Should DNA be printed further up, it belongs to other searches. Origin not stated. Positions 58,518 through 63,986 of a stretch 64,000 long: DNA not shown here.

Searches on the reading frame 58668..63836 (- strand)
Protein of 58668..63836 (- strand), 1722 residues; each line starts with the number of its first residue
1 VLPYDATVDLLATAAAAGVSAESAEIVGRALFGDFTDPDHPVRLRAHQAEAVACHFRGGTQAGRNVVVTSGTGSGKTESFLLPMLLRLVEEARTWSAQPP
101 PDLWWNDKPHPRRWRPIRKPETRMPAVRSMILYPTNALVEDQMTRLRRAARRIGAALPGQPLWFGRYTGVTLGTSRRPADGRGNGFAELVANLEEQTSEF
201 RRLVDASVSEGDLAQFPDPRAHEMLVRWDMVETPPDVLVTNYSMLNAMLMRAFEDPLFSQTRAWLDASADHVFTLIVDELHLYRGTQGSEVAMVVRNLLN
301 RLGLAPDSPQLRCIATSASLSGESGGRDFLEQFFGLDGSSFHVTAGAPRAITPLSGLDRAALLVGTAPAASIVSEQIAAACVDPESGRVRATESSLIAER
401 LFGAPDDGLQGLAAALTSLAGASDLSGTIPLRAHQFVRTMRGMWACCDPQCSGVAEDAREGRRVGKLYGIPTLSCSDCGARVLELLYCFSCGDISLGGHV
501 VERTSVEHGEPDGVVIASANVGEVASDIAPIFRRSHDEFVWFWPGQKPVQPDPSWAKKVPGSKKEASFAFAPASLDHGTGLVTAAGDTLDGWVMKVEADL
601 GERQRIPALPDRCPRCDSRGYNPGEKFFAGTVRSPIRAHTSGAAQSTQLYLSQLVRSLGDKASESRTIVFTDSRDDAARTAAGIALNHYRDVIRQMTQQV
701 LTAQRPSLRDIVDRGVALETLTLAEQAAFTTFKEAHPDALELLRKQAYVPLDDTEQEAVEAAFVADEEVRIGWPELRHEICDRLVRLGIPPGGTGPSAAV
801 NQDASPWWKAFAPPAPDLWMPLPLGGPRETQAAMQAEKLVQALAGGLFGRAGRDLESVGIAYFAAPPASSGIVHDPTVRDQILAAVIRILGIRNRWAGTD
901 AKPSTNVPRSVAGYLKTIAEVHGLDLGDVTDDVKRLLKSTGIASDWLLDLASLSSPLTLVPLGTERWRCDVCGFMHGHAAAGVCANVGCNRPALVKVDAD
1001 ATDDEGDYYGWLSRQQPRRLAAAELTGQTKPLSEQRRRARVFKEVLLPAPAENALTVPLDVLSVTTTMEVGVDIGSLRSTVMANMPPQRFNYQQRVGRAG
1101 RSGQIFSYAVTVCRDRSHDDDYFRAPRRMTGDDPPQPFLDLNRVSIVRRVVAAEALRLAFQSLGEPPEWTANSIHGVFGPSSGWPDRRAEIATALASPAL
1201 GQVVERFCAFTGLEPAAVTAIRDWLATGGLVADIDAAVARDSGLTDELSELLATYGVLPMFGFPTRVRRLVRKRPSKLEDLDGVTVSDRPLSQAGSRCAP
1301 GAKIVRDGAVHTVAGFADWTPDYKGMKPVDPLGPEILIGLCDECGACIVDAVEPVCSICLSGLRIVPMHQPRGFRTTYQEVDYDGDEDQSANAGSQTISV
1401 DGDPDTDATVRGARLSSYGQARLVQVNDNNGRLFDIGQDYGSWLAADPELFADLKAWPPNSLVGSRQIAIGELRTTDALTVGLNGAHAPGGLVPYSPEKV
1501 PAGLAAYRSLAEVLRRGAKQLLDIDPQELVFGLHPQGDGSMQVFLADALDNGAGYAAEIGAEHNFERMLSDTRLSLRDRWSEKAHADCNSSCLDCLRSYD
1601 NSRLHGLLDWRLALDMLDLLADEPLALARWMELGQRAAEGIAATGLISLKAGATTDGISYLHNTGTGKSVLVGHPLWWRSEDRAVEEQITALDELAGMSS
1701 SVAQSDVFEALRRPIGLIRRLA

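Call 9: search_protein_families(library=pfam, proteins=[window:58668-63836:-], max_evalue=0.01)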
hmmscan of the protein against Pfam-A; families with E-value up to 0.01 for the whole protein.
window:58668-63836:- (1722 aa): 3 families
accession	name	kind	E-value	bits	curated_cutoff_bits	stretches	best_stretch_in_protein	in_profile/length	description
PF00270.35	DEAD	-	6.5e-15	55.7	26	2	47-154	3-73/167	DEAD/DEAH box helicase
PF00271.37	Helicase_C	-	1.4e-06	29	23.5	1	1059-1103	66-110/110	Helicase conserved C-terminal domain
PF09369.15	MZB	-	4.2e-06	27.8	24.2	1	1510-1596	1-80/80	MrfA Zn-binding domain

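Call 12: search_protein_families(library=padloc, proteins=[window:58668-63836:-], max_evalue=0.001)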
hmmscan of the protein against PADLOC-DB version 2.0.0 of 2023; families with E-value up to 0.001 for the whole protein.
window:58668-63836:- (1722 aa): 21 families
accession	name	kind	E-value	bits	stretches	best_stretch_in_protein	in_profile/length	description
PDLC00015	DruE2|DruE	-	0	1604.4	1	2-1721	55-1880/1887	SNF2 family N-terminal domain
PDLC00014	DruE2|DruE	-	0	1359.1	2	369-1721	502-1923/1928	SNF2 family N-terminal domain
PDLC00051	DruE4|DruE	-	0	1267.2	1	9-1719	64-1821/1829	SNF2 family N-terminal domain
PDLC00013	DruE1|DruE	-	2.3e-153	511.1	4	46-351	94-397/1776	SNF2 family N-terminal domain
PDLC00037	DruE3|DruE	-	8.7e-100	333.4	5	220-780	208-734/2055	SNF2 family N-terminal domain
PDLC00035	DruE3|DruE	-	3.6e-72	241.7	3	1059-1390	1060-1427/1460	SNF2 family N-terminal domain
PDLC00036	DruE3|DruE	-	3.9e-65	217.8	4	125-499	141-466/2023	SNF2 family N-terminal domain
PDLC02896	DpdJ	-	1e-14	51.3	2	124-305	214-402/1487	DpdJ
PDLC03960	SngC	-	4.1e-14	50.3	2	44-320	25-195/720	-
PDLC02503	BrxHI|BrxHII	-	5.5e-09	32.9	1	1061-1102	301-342/698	BrxHI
PDLC02570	DrmA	-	1.8e-08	31.2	1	1060-1106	583-629/851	DrmA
PDLC02893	DpdJ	-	5.4e-08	29.2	0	64-91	184-211/876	DpdJ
PDLC02569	DrmA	-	7.1e-08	28.7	1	1061-1116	832-887/1095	DrmA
PDLC02898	DpdJ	-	1.3e-07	28.8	0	62-92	182-212/506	DpdJ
PDLC01196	Cas3d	-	1.1e-06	25.4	0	55-86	21-52/594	CAS-I-D; effector_G3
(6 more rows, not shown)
